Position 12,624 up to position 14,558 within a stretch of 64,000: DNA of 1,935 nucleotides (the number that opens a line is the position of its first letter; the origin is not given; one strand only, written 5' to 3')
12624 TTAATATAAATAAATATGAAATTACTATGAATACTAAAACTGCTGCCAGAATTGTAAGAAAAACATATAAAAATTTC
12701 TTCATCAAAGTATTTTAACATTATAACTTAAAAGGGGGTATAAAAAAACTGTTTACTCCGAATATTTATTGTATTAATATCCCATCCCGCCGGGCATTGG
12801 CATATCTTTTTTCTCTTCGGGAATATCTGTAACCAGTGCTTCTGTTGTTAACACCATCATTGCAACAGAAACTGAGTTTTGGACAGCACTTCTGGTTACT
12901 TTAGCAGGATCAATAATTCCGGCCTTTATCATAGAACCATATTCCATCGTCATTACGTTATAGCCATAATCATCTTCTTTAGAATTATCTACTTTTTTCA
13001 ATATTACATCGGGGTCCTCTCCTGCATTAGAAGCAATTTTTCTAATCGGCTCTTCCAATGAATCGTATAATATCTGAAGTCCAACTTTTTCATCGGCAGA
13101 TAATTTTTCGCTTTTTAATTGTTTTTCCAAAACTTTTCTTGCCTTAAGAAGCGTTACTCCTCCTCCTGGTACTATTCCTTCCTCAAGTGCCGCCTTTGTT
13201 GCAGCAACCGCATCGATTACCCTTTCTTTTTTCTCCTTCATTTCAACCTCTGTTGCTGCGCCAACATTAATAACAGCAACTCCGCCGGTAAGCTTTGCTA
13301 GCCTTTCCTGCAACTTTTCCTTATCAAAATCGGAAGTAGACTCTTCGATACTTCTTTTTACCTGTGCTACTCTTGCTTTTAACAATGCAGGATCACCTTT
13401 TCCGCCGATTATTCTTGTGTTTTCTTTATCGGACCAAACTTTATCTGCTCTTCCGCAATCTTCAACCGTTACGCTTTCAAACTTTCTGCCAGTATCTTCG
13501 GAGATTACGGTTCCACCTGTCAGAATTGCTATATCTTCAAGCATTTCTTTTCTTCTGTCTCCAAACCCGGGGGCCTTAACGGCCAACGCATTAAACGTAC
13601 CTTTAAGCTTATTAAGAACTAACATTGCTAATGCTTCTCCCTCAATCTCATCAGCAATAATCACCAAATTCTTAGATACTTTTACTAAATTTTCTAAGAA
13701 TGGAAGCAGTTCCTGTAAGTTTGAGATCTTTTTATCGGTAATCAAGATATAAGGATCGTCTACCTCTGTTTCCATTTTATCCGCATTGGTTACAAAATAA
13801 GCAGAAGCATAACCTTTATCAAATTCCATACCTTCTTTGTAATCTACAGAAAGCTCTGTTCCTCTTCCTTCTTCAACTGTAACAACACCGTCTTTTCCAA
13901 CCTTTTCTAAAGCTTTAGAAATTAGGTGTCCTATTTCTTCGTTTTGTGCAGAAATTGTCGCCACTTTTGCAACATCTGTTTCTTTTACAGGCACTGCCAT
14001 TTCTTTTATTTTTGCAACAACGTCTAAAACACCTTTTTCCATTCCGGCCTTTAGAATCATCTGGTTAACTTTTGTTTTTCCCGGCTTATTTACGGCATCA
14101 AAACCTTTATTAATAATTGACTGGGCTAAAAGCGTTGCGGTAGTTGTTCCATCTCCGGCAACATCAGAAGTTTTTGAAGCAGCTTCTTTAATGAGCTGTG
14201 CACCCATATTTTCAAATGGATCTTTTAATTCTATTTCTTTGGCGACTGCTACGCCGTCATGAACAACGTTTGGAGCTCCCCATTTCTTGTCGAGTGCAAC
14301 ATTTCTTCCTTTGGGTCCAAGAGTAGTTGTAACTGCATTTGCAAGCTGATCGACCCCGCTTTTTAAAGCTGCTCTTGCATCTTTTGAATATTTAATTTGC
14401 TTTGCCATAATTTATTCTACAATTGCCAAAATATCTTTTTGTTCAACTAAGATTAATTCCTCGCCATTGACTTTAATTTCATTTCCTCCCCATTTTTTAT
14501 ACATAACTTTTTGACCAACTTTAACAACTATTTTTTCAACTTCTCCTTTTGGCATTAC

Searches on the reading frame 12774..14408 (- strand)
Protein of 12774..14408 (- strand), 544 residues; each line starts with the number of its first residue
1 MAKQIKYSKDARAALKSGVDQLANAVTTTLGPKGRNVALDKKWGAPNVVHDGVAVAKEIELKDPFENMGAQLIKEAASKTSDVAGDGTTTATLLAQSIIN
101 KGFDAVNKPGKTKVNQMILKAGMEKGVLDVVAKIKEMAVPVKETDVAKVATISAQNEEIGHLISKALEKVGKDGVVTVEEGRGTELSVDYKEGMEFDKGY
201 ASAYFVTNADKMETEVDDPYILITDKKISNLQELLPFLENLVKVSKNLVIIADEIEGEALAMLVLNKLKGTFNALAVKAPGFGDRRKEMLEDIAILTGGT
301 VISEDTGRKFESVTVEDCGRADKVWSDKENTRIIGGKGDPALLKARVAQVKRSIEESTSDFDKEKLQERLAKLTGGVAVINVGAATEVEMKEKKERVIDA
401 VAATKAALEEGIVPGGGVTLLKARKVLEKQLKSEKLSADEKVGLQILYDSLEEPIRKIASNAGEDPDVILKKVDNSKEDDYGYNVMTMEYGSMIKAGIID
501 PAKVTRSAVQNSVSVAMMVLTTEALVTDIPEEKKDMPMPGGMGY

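Call 10: find_encoding_contigs(protein=window:12774-14408:-, flank=10000, max_places=1)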
Protein window:12774-14408:- (544 aa): 4 contigs read that carry it; 1 place shown.
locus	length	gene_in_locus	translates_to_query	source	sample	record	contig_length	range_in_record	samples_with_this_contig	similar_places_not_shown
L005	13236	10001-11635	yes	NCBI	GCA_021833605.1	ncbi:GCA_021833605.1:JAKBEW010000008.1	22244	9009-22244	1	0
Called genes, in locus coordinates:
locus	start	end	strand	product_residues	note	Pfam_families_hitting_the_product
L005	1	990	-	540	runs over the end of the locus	-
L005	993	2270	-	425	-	PF00070:Pyr_redox (weak), PF00890:FAD_binding_2 (weak), PF01266:DAO, PF01593:Amino_oxidase, PF01946:Thi4 (weak), PF07992:Pyr_redox_2 (weak), PF13450:NAD_binding_8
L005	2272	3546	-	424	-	PF00041:fn3 (weak), PF16656:Pur_ac_phosph_N, PF19077:Big_13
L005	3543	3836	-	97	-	-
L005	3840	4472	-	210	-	PF04350:PilO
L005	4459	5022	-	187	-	-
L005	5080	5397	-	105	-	-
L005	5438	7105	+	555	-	PF01554:MatE (weak), PF03023:MurJ, PF13440:Polysacc_synt_3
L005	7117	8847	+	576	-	PF00009:GTP_EFTU, PF00071:Ras (weak), PF03144:GTP_EFTU_D2, PF14492:EFG_III (weak), PF00679:EFG_C, PF06421:LepA_C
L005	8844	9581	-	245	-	-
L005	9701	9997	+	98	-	PF00166:Cpn10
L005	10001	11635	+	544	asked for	PF00118:Cpn60_TCP1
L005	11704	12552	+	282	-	PF08308:PEGA (weak), PF08239:SH3_3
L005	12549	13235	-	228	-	?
